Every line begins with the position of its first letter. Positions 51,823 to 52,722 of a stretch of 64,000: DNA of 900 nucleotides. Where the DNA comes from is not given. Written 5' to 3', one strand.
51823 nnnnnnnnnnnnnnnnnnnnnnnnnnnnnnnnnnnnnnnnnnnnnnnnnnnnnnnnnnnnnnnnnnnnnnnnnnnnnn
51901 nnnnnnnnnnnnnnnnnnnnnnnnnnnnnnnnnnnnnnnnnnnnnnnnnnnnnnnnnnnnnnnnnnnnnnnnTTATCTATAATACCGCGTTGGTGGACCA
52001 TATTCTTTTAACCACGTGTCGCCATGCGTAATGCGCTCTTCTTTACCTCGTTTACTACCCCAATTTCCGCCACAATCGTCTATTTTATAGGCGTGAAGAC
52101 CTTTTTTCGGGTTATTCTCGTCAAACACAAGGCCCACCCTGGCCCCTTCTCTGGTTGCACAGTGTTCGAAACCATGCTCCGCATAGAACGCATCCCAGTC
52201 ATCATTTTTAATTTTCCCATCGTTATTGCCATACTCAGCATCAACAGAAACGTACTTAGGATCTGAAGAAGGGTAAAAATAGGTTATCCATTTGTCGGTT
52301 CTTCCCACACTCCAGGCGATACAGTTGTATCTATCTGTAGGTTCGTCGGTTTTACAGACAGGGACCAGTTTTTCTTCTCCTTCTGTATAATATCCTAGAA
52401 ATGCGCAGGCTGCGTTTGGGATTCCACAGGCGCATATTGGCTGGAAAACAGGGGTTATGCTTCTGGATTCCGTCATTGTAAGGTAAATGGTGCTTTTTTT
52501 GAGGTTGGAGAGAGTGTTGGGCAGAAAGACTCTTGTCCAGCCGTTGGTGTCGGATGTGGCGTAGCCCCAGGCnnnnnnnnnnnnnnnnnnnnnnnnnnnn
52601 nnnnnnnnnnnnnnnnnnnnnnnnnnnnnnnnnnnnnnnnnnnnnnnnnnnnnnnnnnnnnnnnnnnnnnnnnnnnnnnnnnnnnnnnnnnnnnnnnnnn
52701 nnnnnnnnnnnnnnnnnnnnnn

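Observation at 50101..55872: Giant repeat-rich secreted protein with C-terminal Cys/His domain, followed by two tandemly duplicated secreted paralogs; polymorphic-toxin/immunity-like locus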

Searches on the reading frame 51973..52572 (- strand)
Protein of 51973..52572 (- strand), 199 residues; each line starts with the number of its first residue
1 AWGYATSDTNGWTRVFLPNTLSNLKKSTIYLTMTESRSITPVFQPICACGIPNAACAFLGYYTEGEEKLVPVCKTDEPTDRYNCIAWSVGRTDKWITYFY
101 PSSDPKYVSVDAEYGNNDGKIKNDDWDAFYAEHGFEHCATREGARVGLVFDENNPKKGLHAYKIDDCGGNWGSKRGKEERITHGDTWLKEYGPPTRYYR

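Call 5: search_solved_structures(query=window:51973-52572:-, max_evalue=10, show_alignments=2)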
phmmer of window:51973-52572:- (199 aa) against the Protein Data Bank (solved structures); distinct sequences matched with E-value up to 10: 2.
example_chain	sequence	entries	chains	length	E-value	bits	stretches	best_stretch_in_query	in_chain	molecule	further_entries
1vi7_A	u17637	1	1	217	0.35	13.8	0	66-94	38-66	Hypothetical protein yigZ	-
6evu_A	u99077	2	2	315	0.9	12.5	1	98-134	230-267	PrgB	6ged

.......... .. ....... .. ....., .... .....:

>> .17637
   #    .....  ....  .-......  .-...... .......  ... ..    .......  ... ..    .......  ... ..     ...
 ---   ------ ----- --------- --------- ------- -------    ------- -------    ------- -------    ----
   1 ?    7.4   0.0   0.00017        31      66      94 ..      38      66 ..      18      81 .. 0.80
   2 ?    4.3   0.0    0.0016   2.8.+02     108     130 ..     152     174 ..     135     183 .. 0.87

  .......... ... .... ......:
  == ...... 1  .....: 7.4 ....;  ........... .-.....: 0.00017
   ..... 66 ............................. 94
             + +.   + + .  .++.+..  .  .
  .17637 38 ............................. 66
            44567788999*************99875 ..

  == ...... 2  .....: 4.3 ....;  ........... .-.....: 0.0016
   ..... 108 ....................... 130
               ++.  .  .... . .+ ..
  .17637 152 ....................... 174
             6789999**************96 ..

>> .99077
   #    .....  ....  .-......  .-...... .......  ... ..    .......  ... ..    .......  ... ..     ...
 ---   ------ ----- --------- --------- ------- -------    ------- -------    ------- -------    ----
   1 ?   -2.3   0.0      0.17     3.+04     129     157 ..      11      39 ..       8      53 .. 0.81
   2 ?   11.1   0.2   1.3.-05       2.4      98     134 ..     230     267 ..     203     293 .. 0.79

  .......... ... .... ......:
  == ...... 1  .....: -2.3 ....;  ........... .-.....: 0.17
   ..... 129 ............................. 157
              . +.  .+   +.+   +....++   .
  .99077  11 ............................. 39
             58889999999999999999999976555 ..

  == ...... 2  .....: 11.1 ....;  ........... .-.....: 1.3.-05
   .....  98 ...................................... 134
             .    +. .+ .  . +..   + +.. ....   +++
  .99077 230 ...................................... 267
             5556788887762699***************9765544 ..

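Call 8: find_homologous_proteins(query=window:51973-52500:-, max_evalue=0.001)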
Query window:51973-52500:-: 6 candidates shared short words with the query, none scored E <= 0.001.
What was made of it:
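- Tried and rejected: A word-indexed homology search with the C-terminal 175 aa found nothing (call 8).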

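Call 20: search_protein_representatives(protein=window:51976-52467:-)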
Query: 164 residues. Proteins with E-value up to 0.001 (for the whole library): 71; up to 1e-10: 5; up to 1e-30: 2. The best 71 are listed.
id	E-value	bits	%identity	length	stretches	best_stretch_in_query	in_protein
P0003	4.1e-113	392.1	100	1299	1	1-164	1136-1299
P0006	2.9e-39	151.4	53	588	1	3-163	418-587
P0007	1.2e-23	100.5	43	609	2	6-164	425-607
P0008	5.7e-14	68.9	45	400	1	37-164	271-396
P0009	1.1e-12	64.8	45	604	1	44-164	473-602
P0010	4.6e-10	56.2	48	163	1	74-163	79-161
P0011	6.4e-10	55.7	50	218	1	40-109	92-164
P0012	7.1e-10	55.6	47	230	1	39-164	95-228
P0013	9.3e-10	55.2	47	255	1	40-163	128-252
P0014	1.8e-09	54.3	40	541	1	40-164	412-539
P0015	2.3e-09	53.9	38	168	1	42-164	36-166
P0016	3.2e-09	53.5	43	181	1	39-159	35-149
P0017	1.4e-08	51.3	39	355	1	40-164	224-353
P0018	2.3e-08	50.7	38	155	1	48-164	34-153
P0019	3.2e-08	50.2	39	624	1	45-164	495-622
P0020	4.5e-08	49.7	37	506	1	40-164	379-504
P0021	5.6e-08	49.4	38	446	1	43-164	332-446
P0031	5.1e-07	46.3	40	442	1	36-163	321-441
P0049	2.5e-05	40.7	46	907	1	43-164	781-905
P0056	6.4e-05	39.4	42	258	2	39-66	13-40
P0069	5.5e-04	36.4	53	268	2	37-66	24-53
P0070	5.9e-04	36.3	35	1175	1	43-164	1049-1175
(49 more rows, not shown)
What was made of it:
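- An exhaustive phmmer search found 71 representatives, with the domain at the C-terminus of nearly all the multidomain ones (in P0056/P0069 it is N-terminal, fused to the partner; call 20).
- Tried and rejected: The exhaustive search was needed (call 20).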

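Call 30: find_homologous_proteins(query=A1, max_evalue=0.001)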
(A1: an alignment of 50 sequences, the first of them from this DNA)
Query A1 (50 sequences) (162 aa, profile of the alignment): 2166 proteins with E <= 0.001 among 2546 candidates; the best 120 are listed.
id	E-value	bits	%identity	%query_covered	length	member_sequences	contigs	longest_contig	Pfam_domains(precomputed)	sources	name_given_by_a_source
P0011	1.3e-48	183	53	38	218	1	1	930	PF24738.2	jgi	-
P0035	2.7e-41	159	33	77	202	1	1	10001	PF24738.2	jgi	jgi:hypothetical protein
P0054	4.4e-39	152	32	74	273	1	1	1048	PF24738.2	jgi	jgi:hypothetical protein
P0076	2.7e-36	143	33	77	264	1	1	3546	PF24738.2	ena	-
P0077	2.7e-28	117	35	80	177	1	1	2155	PF24738.2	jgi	jgi:hypothetical protein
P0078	3.5e-27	113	34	73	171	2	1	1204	PF24738.2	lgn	-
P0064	2.0e-26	111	34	67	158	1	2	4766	PF24738.2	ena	-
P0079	2.2e-26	111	26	67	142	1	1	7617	PF24738.2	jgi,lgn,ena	-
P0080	2.3e-26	111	34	77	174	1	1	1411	PF24738.2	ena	-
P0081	4.4e-26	110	26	77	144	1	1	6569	PF24738.2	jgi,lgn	jgi:hypothetical protein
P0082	2.8e-25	107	28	68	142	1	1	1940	PF24738.2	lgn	-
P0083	8.1e-25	106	27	75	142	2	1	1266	PF24738.2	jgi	jgi:predicted aldo/keto reductase-like oxidoreductase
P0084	1.1e-24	105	27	75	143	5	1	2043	PF24738.2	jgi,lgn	jgi:hypothetical protein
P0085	1.6e-24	105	28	77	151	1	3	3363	PF24738.2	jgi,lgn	-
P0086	1.7e-24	105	28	65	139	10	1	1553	PF24738.2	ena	-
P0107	8.9e-24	102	28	73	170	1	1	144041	PF24738.2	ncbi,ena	-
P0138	4.4e-23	100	27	67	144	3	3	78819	PF24738.2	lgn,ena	-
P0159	1.2e-22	99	26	67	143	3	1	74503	PF24738.2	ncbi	-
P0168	1.7e-22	98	50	13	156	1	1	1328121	PF24738.2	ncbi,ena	-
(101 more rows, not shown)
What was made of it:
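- A profile search found 2166 clusters (call 30).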

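Call 33: find_encoding_contigs(protein=P0107, flank=5000, max_places=2)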
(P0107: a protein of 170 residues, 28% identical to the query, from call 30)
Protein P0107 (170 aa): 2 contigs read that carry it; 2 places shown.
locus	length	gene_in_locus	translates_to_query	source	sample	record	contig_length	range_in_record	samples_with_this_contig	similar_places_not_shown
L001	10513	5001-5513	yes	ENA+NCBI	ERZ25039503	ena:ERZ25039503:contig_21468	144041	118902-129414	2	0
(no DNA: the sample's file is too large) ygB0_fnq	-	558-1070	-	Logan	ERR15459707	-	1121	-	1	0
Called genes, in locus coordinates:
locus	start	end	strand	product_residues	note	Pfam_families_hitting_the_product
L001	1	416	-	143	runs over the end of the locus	-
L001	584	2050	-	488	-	PF00271:Helicase_C (faint), PF22590:Cas3-like_C_2, PF08798:CRISPR_assoc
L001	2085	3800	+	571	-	-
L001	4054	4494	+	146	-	-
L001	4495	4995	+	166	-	-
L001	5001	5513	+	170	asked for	PF24738:DUF7689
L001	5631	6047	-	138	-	PF12973:Cupin_7 (weak), PF00190:Cupin_1 (weak), PF01050:MannoseP_isomer (weak), PF02311:AraC_binding, PF07883:Cupin_2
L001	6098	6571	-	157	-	-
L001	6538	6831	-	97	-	-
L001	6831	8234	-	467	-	PF13231:PMT_2, PF02366:PMT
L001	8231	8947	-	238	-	PF22633:F5_F8_type_C_2 (weak)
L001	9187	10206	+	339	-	PF00657:Lipase_GDSL, PF13472:Lipase_GDSL_2, PF25182:NonGDSL (weak)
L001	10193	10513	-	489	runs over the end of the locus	PF16371:MetallophosN, PF00149:Metallophos, PF16370:MetallophosC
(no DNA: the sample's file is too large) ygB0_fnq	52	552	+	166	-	-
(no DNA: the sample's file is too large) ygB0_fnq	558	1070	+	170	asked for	PF24738:DUF7689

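Call 36: find_encoding_contigs(protein=P0168, flank=5000, max_places=2)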
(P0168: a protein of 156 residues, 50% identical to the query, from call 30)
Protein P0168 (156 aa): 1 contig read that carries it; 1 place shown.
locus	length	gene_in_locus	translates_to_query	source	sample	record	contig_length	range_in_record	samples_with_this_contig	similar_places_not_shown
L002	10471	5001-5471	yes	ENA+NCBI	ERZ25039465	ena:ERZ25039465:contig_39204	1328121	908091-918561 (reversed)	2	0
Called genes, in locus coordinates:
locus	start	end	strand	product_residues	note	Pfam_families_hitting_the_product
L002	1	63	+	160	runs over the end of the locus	PF00293:NUDIX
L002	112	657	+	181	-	PF16697:Yop-YscD_cpl, PF00498:FHA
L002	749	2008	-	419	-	PF00578:AhpC-TSA (weak), PF08534:Redoxin, PF00085:Thioredoxin (faint), PF13905:Thioredoxin_8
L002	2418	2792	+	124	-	PF01258:zf-dskA_traR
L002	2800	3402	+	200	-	PF01252:Peptidase_A8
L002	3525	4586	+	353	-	PF00180:Iso_dh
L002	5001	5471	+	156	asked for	PF24738:DUF7689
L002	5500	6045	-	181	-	PF00733:Asn_synthase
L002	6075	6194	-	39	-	-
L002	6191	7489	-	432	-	PF13522:GATase_6, PF13537:GATase_7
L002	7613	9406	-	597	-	-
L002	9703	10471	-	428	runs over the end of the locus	PF01548:DEDD_Tnp_IS110, PF02371:Transposase_20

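Call 37: search_protein_families(library=pfam, proteins=[L001:4495-4992:+, L001:4054-4491:+, P0069, P0056, P0107, P0021, P0031, P0020, P0049, P0070], max_evalue=0.01)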
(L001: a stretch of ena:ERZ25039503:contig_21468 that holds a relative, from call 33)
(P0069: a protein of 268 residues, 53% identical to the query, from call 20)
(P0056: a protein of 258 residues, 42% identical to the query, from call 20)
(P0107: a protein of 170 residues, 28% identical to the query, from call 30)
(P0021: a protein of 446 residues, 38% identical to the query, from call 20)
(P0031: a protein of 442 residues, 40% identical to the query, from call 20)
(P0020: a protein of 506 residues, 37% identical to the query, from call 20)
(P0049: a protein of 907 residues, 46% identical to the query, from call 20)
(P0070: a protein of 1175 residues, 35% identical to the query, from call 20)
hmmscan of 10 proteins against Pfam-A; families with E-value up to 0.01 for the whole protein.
L001:4495-4992:+ (166 aa): 0 families

L001:4054-4491:+ (146 aa): 0 families

P0069 (268 aa): 2 families
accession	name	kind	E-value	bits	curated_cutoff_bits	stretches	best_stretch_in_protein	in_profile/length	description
PF24738.1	DUF7689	-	2.1e-23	83.7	22.6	1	26-129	2-117/118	Domain of unknown function (DUF7689)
PF22618.1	RskA_N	-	0.0008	20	27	1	152-177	14-39/48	Anti-sigma-K factor RskA, N-terminal domain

P0056 (258 aa): 1 family
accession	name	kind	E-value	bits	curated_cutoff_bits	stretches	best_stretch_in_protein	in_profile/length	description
PF24738.1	DUF7689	-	6.6e-19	69.2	22.6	1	13-126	2-117/118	Domain of unknown function (DUF7689)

P0107 (170 aa): 1 family
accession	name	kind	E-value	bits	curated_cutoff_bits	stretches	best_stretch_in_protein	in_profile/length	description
PF24738.1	DUF7689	-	3e-38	131.6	22.6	1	36-156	2-117/118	Domain of unknown function (DUF7689)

P0021 (446 aa): 2 families
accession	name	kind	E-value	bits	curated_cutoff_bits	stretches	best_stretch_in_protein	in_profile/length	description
PF24738.1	DUF7689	-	1.3e-24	87.6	22.6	1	328-446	2-118/118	Domain of unknown function (DUF7689)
PF05593.20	RHS_repeat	-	0.00011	23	22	1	156-188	1-32/38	RHS Repeat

P0031 (442 aa): 2 families
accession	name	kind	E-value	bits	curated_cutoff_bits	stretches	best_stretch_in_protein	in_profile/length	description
PF13699.11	eCIS_core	-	8e-31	106.5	22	1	207-284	1-78/79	eCIS core domain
PF24738.1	DUF7689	-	2.4e-25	90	22.6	1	324-441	2-117/118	Domain of unknown function (DUF7689)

P0020 (506 aa): 2 families
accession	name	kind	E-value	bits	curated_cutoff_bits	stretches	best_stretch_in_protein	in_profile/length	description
PF24738.1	DUF7689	-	8.7e-15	55.9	22.6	1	378-504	2-118/118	Domain of unknown function (DUF7689)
PF02412.23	TSP_3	-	5.2e-06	26.5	25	2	129-149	13-33/36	Thrombospondin type 3 repeat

P0049 (907 aa): 3 families
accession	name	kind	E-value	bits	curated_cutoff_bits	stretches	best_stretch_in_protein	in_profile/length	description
PF24738.1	DUF7689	-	1.5e-19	71.3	22.6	1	781-905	6-118/118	Domain of unknown function (DUF7689)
PF02415.23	Chlam_PMP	-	6.5e-17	60.2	20.6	2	70-87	1-18/19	Chlamydia polymorphic membrane protein (Chlamydia_PMP) repeat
PF00181.30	Ribosomal_L2_N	-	0.0071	16.8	23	0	42-62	1-21/77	Ribosomal Proteins L2, RNA binding N-terminal domain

P0070 (1175 aa): 3 families
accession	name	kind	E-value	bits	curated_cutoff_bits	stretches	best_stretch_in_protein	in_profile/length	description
PF24738.1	DUF7689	-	2.3e-11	44.9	22.6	1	1044-1175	1-118/118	Domain of unknown function (DUF7689)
PF01841.26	Transglut_core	-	1.8e-09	38.2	23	1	234-382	5-108/108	Transglutaminase-like superfamily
PF22352.2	K319L-like_PKD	-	0.0025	18.2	27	1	939-1012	11-84/84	K319L-like, PKD domain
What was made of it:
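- Closest known: Bicistronic and fused toxin-antitoxin modules. Different: No DNA-binding domain was found in the one stand-alone partner scanned against Pfam (call 37).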

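Call 40: find_encoding_contigs(protein=P0159, flank=3000, max_places=2)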
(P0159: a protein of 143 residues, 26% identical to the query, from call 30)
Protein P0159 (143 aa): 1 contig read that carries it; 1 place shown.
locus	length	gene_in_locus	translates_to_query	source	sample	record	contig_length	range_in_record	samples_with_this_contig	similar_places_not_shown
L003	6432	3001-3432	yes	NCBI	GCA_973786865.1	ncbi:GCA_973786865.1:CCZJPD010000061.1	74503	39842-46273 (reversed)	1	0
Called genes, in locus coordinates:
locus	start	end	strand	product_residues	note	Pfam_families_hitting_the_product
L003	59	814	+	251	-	PF10294:Methyltransf_16, PF06325:PrmA (weak), PF13847:Methyltransf_31 (weak), PF08241:Methyltransf_11 (weak), PF08242:Methyltransf_12, PF13649:Methyltransf_25 (weak)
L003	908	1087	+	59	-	-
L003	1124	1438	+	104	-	-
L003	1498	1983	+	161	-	PF01613:Flavin_Reduct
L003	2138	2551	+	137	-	-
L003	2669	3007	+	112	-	-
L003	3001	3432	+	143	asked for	PF24738:DUF7689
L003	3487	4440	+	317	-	PF03706:LPG_synthase_TM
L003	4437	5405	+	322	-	PF00535:Glycos_transf_2, PF10111:Glyco_tranf_2_2 (faint)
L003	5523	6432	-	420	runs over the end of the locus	PF00589:Phage_integrase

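Call 41: find_encoding_contigs(protein=P0138, flank=3000, max_places=3)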
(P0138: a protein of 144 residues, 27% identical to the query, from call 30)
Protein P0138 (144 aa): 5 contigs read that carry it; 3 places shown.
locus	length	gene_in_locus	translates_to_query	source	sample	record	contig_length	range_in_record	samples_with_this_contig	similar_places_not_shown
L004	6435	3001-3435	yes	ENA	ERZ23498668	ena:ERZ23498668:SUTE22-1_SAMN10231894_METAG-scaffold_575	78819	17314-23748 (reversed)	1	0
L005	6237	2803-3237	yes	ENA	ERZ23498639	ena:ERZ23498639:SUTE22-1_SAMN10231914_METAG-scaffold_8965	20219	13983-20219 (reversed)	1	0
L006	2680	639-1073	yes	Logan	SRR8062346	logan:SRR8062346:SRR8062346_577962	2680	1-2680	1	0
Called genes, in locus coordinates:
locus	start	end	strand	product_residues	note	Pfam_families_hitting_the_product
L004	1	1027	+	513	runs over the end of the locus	PF25077:DUF7800, PF09423:PhoD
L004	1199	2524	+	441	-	PF01408:GFO_IDH_MocA, PF19051:GFO_IDH_MocA_C2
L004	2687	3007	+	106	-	-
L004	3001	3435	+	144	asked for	PF24738:DUF7689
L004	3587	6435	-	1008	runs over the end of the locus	PF01011:PQQ (faint), PF13360:PQQ_2, PF13570:Beta-prop_ACSF4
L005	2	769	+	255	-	?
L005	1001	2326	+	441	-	PF01408:GFO_IDH_MocA, PF19051:GFO_IDH_MocA_C2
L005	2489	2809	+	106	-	-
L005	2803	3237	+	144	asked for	PF24738:DUF7689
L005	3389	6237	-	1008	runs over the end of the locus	PF01011:PQQ (faint), PF13360:PQQ_2, PF13570:Beta-prop_ACSF4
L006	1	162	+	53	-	?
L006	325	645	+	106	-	-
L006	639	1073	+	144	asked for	PF24738:DUF7689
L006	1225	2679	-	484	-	?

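Call 45: predict_structure(alignment_id=A2)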
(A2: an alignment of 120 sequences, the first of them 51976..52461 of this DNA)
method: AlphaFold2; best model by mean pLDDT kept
length: 162 residues; sequences in the alignment: 120
mean_pLDDT: 80.2   pTM: 0.77
mean pLDDT of the five models: 80.2, 79.4, 78.4, 78.3, 76.5
residues with pLDDT >= 90: 71; 70-90: 49; 50-70: 27; < 50: 15
segments of 3 or more residues with pLDDT < 50: 1-12
pLDDT, mean of each block of 10 residues (from residue 1): 44 51 52 68 93 94 82 92 93 97 94 88 83 83 80 86 97
secondary structure, 60 per line:
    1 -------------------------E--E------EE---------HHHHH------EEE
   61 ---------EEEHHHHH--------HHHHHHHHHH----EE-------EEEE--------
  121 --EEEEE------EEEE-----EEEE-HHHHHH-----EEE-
elements in order: H47-51 E58-60 E70-72 H73-77 H86-95 E109-112 E123-127 E134-137 E143-146 H148-153 E159-161
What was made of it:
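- On NlpC/P60 / papain-like clan CA thiol hydrolases: AF2 secondary structure and residue positions (call 45).
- The Cys is at the N-terminus of helix 47-51 and the His at the start of strand 123-127 (call 45).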
